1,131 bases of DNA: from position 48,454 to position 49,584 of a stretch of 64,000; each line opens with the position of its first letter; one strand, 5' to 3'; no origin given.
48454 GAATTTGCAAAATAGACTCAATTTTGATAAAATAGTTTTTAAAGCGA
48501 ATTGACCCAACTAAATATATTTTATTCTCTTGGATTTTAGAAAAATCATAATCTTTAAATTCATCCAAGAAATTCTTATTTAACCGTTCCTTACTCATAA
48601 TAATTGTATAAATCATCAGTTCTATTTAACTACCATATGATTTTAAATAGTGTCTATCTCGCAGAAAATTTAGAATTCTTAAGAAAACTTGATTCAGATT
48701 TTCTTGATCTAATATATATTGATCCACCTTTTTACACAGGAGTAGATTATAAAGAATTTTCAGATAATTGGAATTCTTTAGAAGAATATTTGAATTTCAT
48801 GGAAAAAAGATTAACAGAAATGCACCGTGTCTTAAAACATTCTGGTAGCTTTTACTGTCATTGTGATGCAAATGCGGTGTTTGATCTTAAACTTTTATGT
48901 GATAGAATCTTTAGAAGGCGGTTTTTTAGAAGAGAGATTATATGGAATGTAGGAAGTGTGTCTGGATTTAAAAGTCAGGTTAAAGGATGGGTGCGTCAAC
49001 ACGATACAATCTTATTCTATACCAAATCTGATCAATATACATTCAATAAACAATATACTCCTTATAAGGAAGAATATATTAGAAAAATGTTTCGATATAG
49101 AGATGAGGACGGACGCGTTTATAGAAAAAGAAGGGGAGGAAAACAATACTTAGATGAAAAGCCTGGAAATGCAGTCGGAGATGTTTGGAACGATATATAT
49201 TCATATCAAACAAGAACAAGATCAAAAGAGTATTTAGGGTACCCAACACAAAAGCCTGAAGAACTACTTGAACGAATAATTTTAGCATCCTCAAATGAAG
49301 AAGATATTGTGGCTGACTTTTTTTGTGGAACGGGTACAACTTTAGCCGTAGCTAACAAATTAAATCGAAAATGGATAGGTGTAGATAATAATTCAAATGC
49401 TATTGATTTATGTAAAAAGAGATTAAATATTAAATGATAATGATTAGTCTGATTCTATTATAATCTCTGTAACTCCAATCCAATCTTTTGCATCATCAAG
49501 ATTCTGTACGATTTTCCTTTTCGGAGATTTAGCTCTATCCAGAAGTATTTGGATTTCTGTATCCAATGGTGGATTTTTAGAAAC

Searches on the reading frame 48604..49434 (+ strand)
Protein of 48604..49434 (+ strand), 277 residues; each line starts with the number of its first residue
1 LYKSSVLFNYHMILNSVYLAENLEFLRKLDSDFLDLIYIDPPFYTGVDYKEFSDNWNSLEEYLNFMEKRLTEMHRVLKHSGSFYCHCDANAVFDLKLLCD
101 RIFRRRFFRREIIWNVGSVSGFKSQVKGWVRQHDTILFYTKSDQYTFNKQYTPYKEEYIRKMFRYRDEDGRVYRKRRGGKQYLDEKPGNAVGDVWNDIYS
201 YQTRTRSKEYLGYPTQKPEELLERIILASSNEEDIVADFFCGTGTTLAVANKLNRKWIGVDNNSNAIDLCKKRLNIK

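Call 21: search_protein_families(library=pfam, proteins=[window:48604-49434:+], max_evalue=0.001)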
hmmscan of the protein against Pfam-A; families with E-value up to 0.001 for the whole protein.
window:48604-49434:+ (277 aa): 4 families
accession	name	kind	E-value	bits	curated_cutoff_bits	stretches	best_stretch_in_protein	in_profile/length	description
PF01555.25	N6_N4_Mtase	-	5.6e-56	190.4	26.7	1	35-271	2-220/221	DNA methylase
PF13847.12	Methyltransf_31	-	2.1e-05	24.7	27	0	233-274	4-48/145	Methyltransferase domain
PF13649.12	Methyltransf_25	-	0.00018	22.6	27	0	236-274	1-41/97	Methyltransferase domain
PF08241.18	Methyltransf_11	-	0.00044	21.3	21.2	0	241-275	5-39/95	Methyltransferase domain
